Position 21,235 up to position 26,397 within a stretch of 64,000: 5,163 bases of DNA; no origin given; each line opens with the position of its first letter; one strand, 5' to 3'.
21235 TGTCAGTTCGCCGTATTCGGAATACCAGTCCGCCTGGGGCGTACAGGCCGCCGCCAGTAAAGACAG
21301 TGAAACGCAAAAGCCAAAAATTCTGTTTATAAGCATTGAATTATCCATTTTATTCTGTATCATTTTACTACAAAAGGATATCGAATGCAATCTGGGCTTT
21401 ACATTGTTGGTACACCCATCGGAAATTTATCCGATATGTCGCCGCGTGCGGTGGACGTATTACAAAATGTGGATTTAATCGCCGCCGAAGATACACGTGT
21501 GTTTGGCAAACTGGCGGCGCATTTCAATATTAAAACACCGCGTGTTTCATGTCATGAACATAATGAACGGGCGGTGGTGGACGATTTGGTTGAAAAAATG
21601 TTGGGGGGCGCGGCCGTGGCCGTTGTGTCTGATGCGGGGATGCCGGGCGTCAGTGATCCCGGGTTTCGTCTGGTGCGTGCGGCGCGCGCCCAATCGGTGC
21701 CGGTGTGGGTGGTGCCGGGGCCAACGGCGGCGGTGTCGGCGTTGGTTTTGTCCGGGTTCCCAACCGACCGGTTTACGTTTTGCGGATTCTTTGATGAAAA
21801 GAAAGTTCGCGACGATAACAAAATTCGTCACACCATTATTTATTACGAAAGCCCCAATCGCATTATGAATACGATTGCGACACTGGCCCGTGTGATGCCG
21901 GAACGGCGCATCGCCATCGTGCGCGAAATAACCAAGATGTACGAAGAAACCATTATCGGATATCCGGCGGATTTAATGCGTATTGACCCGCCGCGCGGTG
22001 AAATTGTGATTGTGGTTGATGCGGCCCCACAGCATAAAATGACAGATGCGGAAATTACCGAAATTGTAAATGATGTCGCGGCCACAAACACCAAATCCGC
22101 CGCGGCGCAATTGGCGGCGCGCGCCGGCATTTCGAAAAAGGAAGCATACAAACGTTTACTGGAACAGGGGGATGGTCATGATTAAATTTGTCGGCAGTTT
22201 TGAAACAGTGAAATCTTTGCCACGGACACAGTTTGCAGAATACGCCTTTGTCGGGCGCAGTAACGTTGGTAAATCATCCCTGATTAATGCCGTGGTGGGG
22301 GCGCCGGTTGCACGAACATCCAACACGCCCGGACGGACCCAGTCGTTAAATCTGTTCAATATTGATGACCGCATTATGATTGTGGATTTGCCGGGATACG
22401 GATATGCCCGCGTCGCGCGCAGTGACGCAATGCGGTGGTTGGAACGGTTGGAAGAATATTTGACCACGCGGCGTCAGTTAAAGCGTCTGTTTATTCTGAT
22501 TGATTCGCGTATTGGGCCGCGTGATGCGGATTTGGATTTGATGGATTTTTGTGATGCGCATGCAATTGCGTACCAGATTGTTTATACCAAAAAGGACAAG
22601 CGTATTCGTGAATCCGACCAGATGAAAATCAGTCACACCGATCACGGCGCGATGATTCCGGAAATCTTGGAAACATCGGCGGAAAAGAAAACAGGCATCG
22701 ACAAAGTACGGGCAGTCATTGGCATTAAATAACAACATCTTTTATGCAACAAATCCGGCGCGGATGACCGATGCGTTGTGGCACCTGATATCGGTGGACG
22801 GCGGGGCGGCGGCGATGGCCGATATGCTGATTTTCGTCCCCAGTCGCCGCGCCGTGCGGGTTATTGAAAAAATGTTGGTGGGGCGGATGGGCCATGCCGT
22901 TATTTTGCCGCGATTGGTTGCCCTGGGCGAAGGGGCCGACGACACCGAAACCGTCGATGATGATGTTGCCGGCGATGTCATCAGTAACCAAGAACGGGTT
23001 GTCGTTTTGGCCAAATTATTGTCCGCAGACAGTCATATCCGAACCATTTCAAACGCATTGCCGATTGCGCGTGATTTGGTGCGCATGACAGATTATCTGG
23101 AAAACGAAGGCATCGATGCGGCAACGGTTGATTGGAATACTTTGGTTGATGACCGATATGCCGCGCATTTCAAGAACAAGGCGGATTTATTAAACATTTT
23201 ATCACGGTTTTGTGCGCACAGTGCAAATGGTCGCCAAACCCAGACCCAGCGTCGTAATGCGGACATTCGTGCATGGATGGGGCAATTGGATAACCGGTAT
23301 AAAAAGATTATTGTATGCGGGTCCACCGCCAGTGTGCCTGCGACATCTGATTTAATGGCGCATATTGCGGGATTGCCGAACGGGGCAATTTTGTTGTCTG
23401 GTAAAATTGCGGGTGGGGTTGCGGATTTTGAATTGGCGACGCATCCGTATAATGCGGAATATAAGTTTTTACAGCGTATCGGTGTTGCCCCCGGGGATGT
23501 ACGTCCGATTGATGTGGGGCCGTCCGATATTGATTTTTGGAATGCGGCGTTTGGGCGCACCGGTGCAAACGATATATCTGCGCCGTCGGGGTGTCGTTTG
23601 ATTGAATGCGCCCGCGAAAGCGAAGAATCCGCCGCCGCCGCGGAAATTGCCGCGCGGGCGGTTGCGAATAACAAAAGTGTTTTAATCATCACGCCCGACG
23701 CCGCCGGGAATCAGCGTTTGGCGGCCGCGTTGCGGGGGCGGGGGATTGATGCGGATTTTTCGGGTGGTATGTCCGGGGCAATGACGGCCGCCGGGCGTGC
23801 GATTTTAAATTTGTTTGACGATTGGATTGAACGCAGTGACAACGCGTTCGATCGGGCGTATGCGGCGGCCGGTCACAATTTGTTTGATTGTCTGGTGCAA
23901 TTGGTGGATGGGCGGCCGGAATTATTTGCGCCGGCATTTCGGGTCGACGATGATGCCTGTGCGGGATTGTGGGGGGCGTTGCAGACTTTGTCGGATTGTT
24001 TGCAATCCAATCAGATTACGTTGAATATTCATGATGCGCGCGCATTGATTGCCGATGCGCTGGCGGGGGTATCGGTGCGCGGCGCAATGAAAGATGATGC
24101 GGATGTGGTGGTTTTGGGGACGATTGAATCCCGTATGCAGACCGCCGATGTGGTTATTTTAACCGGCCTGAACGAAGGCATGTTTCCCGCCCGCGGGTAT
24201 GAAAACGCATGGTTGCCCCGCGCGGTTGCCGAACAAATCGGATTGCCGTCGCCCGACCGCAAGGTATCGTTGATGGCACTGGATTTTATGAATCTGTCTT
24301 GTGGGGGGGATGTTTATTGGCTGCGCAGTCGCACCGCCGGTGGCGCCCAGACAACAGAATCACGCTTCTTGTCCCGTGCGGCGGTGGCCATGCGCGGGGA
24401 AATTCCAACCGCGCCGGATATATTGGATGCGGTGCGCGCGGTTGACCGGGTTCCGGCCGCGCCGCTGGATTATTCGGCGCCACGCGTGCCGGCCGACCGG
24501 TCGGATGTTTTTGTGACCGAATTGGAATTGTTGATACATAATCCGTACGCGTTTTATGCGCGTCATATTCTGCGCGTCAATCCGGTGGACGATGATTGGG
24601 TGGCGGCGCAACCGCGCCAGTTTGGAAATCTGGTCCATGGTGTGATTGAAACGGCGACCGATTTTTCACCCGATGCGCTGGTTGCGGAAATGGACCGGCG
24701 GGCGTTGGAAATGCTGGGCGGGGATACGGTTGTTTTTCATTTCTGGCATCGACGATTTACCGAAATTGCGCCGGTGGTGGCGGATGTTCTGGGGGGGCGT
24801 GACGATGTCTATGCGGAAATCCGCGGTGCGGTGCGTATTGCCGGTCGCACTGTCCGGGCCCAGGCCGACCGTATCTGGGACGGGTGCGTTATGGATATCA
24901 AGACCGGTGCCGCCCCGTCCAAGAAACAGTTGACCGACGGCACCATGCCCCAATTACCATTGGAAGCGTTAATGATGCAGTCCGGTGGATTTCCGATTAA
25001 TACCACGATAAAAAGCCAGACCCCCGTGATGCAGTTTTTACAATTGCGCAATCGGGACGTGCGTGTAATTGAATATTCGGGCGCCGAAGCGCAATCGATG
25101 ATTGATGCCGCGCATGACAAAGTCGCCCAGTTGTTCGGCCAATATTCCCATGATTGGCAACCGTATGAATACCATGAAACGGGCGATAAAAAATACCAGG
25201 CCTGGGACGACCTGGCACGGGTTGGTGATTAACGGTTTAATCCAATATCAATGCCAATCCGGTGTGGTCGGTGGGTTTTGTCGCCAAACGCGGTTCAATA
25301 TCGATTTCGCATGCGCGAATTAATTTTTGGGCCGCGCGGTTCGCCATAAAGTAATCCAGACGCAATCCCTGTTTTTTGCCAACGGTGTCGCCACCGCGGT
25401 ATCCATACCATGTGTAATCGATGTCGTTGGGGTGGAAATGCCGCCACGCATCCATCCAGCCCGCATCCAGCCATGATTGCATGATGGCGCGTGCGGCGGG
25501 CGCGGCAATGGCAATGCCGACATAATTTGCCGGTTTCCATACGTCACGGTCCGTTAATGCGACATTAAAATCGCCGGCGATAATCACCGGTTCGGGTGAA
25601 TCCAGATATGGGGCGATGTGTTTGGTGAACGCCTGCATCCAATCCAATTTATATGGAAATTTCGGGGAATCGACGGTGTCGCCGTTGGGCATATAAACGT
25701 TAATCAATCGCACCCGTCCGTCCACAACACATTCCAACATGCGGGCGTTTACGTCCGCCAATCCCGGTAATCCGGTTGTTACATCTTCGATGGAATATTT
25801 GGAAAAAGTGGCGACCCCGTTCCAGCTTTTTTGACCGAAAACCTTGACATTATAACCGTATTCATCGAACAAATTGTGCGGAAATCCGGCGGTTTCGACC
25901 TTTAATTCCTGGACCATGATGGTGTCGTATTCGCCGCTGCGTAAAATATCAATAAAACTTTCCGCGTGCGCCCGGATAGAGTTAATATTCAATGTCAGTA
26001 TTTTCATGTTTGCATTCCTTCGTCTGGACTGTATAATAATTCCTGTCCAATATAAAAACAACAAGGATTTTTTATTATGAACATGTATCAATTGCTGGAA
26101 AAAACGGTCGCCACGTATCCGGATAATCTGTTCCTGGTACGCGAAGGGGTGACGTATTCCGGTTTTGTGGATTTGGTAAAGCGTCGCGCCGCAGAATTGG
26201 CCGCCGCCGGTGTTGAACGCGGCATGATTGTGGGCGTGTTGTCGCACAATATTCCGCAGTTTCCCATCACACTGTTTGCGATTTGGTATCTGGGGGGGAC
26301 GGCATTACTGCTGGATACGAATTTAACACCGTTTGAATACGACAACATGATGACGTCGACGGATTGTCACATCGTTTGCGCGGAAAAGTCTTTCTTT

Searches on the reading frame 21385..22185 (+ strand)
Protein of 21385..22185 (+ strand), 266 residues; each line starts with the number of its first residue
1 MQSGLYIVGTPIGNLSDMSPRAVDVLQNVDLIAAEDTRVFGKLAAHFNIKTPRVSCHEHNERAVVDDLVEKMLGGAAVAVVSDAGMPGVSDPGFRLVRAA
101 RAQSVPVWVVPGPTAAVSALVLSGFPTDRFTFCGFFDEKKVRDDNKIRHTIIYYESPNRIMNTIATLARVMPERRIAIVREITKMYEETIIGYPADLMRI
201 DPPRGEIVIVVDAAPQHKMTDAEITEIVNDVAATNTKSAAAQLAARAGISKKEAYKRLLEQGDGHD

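Call 49: search_protein_families(library=pfam, proteins=[window:21385-22185:+], max_evalue=0.00001)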
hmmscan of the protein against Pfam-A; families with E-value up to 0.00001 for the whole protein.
window:21385-22185:+ (266 aa): 1 family
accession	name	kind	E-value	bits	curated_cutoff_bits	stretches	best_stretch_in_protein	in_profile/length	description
PF00590.25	TP_methylase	-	3e-30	106.2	27.8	1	5-191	2-205/212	Tetrapyrrole (Corrin/Porphyrin) Methylases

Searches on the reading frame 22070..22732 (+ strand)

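Call 50: search_protein_families(library=pfam, proteins=[window:22070-22732:+], max_evalue=0.00001)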
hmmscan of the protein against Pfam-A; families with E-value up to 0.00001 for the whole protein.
window:22070-22732:+ (220 aa): 3 families
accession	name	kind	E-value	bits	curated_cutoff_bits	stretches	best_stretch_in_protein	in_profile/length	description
PF01926.29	MMR_HSR1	-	5.8e-19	68.7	21.9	1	58-174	2-113/113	50S ribosome-binding GTPase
PF03193.22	RsgA_GTPase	-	3.9e-08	33.7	30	0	57-110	108-168/174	RsgA GTPase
PF02421.24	FeoB_N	-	6.4e-08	32.7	27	1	58-153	3-95/156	Ferrous iron transport protein B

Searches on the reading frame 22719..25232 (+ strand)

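Call 50: search_protein_families(library=pfam, proteins=[window:22719-25232:+], max_evalue=0.00001)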
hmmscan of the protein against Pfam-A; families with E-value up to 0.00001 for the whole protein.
window:22719-25232:+ (837 aa): 1 family
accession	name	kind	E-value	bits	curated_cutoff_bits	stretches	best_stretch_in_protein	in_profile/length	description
PF12705.13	PDDEXK_1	-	2.2e-10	41.3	22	1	599-805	4-220/247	PD-(D/E)XK nuclease superfamily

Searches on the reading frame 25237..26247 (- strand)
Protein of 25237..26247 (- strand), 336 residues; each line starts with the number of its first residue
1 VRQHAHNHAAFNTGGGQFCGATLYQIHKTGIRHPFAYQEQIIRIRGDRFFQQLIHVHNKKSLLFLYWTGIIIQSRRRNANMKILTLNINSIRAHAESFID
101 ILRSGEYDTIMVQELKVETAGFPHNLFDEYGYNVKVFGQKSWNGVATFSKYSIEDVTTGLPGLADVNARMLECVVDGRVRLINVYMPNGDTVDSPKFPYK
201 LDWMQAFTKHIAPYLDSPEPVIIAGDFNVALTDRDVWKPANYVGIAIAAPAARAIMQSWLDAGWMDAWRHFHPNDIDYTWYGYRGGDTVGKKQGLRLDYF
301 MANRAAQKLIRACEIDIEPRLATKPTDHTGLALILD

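Call 50: search_protein_families(library=pfam, proteins=[window:25237-26247:-], max_evalue=0.00001)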
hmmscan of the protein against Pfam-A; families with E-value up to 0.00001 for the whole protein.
window:25237-26247:- (336 aa): 1 family
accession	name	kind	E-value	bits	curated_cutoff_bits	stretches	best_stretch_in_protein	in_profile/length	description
PF03372.29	Exo_endo_phos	-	2.5e-23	83.4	24.5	1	84-328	1-225/225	Endonuclease/Exonuclease/phosphatase family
